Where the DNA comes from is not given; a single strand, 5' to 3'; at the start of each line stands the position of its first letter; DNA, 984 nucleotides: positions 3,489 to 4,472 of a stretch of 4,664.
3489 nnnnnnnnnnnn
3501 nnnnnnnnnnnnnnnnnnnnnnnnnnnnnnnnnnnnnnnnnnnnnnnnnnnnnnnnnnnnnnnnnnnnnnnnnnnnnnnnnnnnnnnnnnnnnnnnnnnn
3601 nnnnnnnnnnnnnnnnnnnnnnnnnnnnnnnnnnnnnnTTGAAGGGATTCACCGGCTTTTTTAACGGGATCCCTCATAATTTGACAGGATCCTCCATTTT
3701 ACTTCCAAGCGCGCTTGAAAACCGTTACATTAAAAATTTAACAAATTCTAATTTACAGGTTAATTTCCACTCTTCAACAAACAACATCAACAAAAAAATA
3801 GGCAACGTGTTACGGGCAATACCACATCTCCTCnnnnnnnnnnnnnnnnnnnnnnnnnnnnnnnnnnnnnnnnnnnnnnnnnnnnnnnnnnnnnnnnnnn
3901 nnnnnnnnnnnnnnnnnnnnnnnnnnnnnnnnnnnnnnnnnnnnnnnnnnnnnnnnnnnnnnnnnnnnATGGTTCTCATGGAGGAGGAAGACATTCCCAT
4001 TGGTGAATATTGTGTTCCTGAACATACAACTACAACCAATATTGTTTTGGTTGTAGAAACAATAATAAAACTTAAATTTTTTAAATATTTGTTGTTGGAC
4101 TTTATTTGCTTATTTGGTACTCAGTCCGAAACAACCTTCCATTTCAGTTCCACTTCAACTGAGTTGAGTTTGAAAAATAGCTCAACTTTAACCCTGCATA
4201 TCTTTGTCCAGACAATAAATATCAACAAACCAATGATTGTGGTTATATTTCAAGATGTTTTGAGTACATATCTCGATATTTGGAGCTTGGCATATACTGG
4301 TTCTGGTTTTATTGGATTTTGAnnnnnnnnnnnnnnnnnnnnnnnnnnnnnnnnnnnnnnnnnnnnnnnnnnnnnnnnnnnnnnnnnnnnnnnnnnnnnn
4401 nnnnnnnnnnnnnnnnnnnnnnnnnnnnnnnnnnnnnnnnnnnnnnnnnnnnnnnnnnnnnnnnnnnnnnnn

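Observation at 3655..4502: Perfect 19-bp inverted repeat pair bracketing an ~848-bp non-coding segment (candidate MITE or remnant, or a long-range stem)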

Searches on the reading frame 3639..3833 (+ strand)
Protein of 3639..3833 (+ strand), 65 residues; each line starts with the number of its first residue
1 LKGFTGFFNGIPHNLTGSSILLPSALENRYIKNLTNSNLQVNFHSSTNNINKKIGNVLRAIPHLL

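Call 10: search_protein_families(library=pfam, max_evalue=0.1, proteins=[window:3639-3833:+])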
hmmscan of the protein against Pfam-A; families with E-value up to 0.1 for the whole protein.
seq(65 aa): 0 families

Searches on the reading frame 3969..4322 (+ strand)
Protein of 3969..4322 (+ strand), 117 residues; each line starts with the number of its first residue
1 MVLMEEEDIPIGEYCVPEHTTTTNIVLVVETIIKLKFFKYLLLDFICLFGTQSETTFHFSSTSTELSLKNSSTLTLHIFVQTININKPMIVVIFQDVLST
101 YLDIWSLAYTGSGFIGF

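Call 10: search_protein_families(library=pfam, max_evalue=0.1, proteins=[window:3969-4319:+])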
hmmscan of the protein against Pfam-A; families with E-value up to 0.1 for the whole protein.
seq(117 aa): 0 families

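Call 17: find_encoding_contigs(protein=window:3969-4322:+, flank=10000, max_places=10)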
Protein window:3969-4322:+ (117 aa): no gene with exactly this product is on record in the collection.

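Call 42: search_protein_representatives(protein=window:3969-4322:+)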
Query: 117 residues. Proteins with E-value up to 0.001 (for the whole library): 0; up to 1e-10: 0; up to 1e-30: 0. The best 0 are listed.
